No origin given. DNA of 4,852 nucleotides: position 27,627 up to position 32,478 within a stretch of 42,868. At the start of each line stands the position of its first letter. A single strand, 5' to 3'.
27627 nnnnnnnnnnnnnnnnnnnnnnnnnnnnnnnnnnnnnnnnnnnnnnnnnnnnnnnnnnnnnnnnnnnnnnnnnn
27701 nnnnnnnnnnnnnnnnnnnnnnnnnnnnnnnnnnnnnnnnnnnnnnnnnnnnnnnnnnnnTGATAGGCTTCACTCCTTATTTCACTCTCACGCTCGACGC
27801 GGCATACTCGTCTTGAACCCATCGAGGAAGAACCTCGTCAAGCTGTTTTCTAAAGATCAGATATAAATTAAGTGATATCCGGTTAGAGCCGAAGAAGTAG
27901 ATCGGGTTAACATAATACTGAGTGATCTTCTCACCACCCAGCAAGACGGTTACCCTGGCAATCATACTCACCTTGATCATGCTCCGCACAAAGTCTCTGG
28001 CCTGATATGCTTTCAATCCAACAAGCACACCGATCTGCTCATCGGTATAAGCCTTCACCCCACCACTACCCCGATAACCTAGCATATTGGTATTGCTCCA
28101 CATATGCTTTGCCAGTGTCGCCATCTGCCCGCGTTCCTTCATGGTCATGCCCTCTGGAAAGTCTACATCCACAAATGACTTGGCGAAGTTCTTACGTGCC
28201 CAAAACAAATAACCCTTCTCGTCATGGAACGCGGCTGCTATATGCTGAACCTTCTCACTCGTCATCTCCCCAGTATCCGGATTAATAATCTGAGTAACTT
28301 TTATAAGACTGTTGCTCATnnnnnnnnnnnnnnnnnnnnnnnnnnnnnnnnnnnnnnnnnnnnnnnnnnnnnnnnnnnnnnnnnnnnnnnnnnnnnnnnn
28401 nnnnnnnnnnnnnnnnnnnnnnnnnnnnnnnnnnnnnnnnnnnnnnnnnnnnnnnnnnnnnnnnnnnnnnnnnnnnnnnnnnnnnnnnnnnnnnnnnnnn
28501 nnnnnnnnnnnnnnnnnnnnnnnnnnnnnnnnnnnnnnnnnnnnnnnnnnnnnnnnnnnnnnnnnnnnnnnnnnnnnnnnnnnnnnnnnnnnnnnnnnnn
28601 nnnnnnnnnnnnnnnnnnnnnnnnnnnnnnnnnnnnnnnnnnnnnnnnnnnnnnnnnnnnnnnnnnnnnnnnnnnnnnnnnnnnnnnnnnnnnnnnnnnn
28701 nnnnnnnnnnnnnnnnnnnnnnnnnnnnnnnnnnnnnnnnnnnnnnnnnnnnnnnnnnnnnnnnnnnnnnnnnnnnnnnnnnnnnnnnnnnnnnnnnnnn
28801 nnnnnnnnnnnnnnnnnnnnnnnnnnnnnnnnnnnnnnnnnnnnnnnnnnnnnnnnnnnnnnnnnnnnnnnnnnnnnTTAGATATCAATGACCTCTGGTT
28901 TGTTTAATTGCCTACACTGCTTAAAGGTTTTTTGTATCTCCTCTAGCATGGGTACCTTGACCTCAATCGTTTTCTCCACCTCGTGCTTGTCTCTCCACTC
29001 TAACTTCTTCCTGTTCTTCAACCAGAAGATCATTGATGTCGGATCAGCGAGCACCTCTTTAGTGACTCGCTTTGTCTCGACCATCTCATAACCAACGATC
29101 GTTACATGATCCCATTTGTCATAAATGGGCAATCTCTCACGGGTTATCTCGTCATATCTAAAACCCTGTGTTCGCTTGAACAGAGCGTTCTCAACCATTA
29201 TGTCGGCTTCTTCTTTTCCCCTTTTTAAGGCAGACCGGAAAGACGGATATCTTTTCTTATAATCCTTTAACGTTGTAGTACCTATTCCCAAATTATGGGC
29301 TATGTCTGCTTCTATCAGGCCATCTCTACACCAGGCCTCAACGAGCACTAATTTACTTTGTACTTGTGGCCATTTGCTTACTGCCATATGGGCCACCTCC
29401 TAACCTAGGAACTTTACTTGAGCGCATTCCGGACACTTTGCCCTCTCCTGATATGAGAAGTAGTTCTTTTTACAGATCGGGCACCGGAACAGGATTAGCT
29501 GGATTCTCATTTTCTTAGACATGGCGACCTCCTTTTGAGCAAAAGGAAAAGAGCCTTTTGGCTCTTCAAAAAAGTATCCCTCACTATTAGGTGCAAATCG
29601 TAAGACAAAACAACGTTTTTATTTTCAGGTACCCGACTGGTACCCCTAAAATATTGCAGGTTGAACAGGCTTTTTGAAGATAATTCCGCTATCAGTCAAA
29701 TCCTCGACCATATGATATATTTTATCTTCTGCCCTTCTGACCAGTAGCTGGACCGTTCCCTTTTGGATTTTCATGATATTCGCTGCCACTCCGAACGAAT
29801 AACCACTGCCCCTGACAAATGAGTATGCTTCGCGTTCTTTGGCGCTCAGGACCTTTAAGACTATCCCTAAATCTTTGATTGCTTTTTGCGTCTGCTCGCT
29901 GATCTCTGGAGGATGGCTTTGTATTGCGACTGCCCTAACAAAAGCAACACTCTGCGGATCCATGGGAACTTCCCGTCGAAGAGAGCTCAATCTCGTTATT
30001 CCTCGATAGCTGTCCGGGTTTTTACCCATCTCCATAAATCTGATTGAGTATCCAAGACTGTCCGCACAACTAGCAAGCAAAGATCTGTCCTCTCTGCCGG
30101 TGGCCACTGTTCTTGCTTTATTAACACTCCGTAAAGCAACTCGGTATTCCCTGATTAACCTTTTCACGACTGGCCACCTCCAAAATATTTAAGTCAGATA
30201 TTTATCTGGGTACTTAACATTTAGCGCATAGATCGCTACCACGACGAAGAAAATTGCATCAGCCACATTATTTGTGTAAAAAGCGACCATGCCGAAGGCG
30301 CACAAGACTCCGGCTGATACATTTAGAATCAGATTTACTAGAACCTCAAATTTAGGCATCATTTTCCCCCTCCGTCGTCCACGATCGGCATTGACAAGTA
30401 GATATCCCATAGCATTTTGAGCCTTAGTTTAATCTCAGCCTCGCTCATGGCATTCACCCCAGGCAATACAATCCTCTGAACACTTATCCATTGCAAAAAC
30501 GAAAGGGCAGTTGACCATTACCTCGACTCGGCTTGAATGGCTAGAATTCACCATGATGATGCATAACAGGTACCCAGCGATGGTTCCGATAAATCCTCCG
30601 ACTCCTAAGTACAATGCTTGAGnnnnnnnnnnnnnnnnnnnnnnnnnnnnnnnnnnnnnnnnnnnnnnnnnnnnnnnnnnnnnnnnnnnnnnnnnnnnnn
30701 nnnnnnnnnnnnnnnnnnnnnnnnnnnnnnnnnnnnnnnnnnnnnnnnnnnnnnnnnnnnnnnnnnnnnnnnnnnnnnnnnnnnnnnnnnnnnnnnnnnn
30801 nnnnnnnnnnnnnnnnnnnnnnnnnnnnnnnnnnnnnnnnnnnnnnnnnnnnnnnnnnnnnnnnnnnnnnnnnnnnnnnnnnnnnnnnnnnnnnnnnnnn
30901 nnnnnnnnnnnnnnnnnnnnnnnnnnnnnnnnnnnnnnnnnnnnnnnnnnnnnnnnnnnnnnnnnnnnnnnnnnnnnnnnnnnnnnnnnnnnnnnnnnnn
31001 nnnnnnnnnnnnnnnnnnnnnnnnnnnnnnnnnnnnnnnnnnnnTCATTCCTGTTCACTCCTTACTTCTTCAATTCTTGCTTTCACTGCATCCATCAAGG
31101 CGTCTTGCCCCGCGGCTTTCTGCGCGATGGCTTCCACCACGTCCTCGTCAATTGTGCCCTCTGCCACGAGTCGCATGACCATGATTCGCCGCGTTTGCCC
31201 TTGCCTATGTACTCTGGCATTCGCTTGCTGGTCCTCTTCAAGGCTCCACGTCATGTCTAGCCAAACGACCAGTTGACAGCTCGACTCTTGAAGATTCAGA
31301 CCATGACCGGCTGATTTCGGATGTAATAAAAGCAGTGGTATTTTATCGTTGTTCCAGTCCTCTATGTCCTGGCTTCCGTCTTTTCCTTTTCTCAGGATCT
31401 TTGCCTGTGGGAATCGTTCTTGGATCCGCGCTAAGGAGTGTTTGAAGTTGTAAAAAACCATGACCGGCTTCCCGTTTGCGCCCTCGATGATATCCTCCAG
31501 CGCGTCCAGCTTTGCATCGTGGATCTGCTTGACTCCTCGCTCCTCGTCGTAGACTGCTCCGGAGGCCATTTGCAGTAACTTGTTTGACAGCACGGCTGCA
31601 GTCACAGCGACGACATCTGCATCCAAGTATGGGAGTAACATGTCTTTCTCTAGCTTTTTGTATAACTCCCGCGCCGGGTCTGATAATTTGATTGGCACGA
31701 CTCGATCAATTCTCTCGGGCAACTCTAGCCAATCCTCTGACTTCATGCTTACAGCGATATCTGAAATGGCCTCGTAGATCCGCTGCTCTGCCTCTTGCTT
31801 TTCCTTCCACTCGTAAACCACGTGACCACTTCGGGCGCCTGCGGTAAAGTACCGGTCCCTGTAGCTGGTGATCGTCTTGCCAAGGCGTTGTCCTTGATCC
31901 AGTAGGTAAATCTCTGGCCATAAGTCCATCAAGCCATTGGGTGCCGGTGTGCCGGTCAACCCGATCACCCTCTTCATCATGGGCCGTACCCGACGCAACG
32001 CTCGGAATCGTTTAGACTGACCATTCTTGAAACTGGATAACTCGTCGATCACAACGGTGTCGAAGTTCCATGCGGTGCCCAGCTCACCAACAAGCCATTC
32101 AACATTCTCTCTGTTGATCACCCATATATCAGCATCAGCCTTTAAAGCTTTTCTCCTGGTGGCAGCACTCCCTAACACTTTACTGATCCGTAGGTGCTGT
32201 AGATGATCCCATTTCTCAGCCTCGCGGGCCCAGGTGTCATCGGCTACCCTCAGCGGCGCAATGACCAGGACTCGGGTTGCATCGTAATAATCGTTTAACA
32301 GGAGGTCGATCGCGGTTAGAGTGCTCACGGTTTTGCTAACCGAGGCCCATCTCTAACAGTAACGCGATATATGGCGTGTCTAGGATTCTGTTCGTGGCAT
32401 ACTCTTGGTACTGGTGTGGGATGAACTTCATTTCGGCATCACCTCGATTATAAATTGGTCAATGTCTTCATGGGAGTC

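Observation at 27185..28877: A 1.7-kb island is wedged between the small and large terminase genes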

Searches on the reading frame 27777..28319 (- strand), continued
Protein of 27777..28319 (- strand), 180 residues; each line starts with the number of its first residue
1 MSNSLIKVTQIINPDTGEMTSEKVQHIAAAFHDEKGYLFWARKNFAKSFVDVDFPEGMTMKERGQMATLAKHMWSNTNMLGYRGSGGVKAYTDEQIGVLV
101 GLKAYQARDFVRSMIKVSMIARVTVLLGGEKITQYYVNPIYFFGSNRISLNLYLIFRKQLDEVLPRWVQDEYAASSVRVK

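Call 106: search_protein_families(library=pfam, alignment_id=A9, max_evalue=0.01)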
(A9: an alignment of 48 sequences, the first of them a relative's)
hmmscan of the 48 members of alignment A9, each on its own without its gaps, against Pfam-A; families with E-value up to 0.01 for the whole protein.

A. member 1, P0283 (179 aa): 0 families

B. families by the number of members that match (of 48 scanned): 20 families
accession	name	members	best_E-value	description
PF01978.25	TrmB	7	1.6e-05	Sugar-specific transcriptional regulator TrmB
PF13412.12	HTH_24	6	3.5e-05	Winged helix-turn-helix DNA-binding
PF13545.12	HTH_Crp_2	5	4.4e-06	Crp-like helix-turn-helix domain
PF22979.2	HTH_69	3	0.0028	Winged helix-turn-helix domain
PF21984.2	DnaD_N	2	0.00014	DnaD N-terminal domain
PF01022.26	HTH_5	2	0.0002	Bacterial regulatory protein, arsR family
PF01844.29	HNH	1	7.5e-13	HNH endonuclease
PF09339.16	HTH_IclR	1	6.8e-07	IclR helix-turn-helix domain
PF12802.13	MarR_2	1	2.1e-05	MarR family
PF08100.18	Dimerisation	1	0.00014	O-methyltransferase dimerisation domain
PF25212.1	HVO_A0114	1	0.00033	HVO_A0114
PF13391.12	HNH_2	1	0.00053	HNH endonuclease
PF13814.12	Replic_Relax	1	0.00075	Replication-relaxation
PF14279.12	HNH_5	1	0.0011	HNH endonuclease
PF05732.17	RepL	1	0.0012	Firmicute plasmid replication protein (RepL)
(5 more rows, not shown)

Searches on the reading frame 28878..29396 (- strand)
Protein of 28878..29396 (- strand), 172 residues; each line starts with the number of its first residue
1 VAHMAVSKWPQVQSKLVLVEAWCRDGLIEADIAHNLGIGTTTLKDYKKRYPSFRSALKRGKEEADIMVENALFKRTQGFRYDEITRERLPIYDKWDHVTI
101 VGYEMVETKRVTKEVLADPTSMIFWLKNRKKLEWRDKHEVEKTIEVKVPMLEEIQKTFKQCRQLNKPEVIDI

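Call 3: search_protein_families(library=pfam, proteins=[window:28878-29396:-], max_evalue=1)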
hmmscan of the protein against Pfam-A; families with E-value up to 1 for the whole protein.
window:28878-29396:- (172 aa): 3 families
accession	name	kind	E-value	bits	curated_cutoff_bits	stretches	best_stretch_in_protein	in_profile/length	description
PF02042.20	RWP-RK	-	0.023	15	29.3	1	30-49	16-35/49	RWP-RK domain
PF24708.1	Lip_C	-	0.074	12.2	27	1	90-116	333-359/380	Lipase-like, C-terminal domain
PF06056.18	Terminase_5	-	0.098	13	20.3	0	30-50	17-37/58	Putative ATPase subunit of terminase (gpP-like)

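Call 4: search_protein_families(library=phrogs, proteins=[window:28878-29396:-], max_evalue=0.1)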
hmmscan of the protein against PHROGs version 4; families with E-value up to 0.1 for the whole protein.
window:28878-29396:- (172 aa): 6 families
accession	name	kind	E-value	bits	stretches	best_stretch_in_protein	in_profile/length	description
phrog_309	-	head and packaging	3.4e-51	176.1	1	3-149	132-265/319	terminase small subunit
phrog_28310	-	unknown function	7e-13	49.7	1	13-74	10-71/76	-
phrog_23444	-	head and packaging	8.7e-10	39.7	1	33-136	4-100/126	terminase small subunit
phrog_606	-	head and packaging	0.0042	18.2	0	115-149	114-145/167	terminase small subunit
phrog_4494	-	unknown function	0.0075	17.8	1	19-72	11-64/109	-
phrog_4102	-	head and packaging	0.014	16.5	0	21-65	25-80/166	terminase small subunit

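Call 26: search_protein_families(library=ncbifam, proteins=[window:28878-29396:-], max_evalue=0.5)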
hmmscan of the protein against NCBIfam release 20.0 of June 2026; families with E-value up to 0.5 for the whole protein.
window:28878-29396:- (172 aa): 1 family
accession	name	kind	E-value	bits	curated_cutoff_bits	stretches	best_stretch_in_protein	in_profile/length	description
TIGR04336.1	AmmeMemoSam_B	hypoth_equivalog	0.18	11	26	1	132-159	116-144/270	AmmeMemoRadiSam system protein B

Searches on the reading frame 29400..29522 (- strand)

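Call 3: search_protein_families(library=pfam, proteins=[window:29400-29522:-], max_evalue=1)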
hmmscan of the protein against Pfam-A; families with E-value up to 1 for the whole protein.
window:29400-29522:- (40 aa): 16 families
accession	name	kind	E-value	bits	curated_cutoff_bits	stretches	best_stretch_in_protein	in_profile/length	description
PF13248.11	Zn_ribbon_3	-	0.00088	19.1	27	1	12-20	3-11/26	zinc-ribbon domain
PF07191.17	Zn_ribbon_6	-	0.0075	16.7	25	1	11-35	16-37/67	Double zinc ribbon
PF01155.25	HypA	-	0.015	15.8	28.9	1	8-36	67-95/112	Hydrogenase/urease nickel incorporation, metallochaperone, hypA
PF13912.12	zf-C2H2_6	-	0.024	15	25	1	12-26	2-16/27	C2H2-type zinc finger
PF24441.1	DUF7560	-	0.032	14.4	27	0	29-35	7-13/44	Family of unknown function (DUF7560)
PF23548.1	Zn_ribbon_FGT1_2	-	0.032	14.2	27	0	12-18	21-27/35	FORGETTER1 second zinc ribbon domain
PF13894.12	zf-C2H2_4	-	0.035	15.3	27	1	12-26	1-15/24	C2H2-type zinc finger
PF23499.1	YnfU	-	0.045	14.1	27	0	20-36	9-25/49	YnfU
PF08063.17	Zn_ribbon_PADR1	-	0.12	12.6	25.1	1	13-26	4-17/42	PADR1 domain, zinc ribbon fold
PF23091.2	TNFR_ELAPOR1_6th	-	0.18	12.2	33.2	1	13-34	13-33/41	ELAPOR1-like, TNF receptor-like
PF21349.2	RUBY_RBDX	-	0.21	11.5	26.5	0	13-18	18-23/30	Rubrerythrin, rubredoxin-like domain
PF21957.2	Zn_ribbon_16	-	0.23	11.8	27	1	23-38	10-25/65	Zinc beta-ribbon finger, putative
PF24292.1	DUF7479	-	0.3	11.6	27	0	7-22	26-41/60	Domain of unknown function (DUF7479)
PF15801.11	zf-C6H2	-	0.6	10.7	30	0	12-21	13-22/47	zf-MYND-like zinc finger, mRNA-binding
PF18112.7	Zn-C2H2_12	-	0.62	11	23.2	1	14-21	3-10/27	Autophagy receptor zinc finger-C2H2 domain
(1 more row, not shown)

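Call 4: search_protein_families(library=phrogs, proteins=[window:29400-29522:-], max_evalue=0.1)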
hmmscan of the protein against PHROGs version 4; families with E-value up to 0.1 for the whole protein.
window:29400-29522:- (40 aa): 0 families

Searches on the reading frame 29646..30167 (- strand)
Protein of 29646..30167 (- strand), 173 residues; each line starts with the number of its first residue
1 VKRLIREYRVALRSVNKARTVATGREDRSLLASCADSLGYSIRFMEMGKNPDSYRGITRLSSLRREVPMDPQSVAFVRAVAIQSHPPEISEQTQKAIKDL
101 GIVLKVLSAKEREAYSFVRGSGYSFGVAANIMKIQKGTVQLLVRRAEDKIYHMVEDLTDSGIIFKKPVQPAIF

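Call 3: search_protein_families(library=pfam, proteins=[window:29646-30167:-], max_evalue=1)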
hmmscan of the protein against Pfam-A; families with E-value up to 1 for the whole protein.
window:29646-30167:- (173 aa): 3 families
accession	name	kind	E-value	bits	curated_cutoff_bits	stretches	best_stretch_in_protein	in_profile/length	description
PF08281.18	Sigma70_r4_2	-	0.0058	16.7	25.7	1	104-149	8-53/54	Sigma-70, region 4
PF02001.22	DUF134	-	0.067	14.2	27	1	95-153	25-81/98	Protein of unknown function DUF134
PF04545.22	Sigma70_r4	-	0.12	12.4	24.1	1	103-151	1-49/50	Sigma-70, region 4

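Call 4: search_protein_families(library=phrogs, proteins=[window:29646-30167:-], max_evalue=0.1)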
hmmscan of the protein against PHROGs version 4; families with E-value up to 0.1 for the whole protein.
window:29646-30167:- (173 aa): 4 families
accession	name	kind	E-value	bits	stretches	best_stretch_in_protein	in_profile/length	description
phrog_1190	-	transcription regulation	4.8e-34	118.5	1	1-156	1-161/167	RNA polymerase sigma factor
phrog_1740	-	transcription regulation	3e-05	23.7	1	87-158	149-220/567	RNA polymerase sigma factor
phrog_6362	-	unknown function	0.0036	18.2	1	93-150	3-60/65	-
phrog_3512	-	transcription regulation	0.077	14.2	0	106-153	65-112/130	sigma factor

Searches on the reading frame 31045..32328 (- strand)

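Call 92: search_protein_families(library=phrogs, proteins=[window:31045-32328:-], max_evalue=0.00001)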
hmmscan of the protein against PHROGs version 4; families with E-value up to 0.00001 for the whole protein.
window:31045-32328:- (427 aa): 6 families
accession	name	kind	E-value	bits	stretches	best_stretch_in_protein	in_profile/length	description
phrog_62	-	DNA, RNA and nucleotide metabolism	5.2e-153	512.6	1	2-426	725-1147/1881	DNA helicase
phrog_11354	-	unknown function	8.2e-36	123.2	1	315-421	9-114/116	-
phrog_29996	-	unknown function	3e-14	53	1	312-412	1067-1164/1189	-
phrog_11801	-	other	2.4e-06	26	0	317-415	1398-1496/2269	DNA methyltransferase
phrog_16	-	DNA, RNA and nucleotide metabolism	3.7e-06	26.4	0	17-378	318-588/986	DNA helicase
phrog_23807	-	unknown function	3.8e-06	25.9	0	333-396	590-653/1053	-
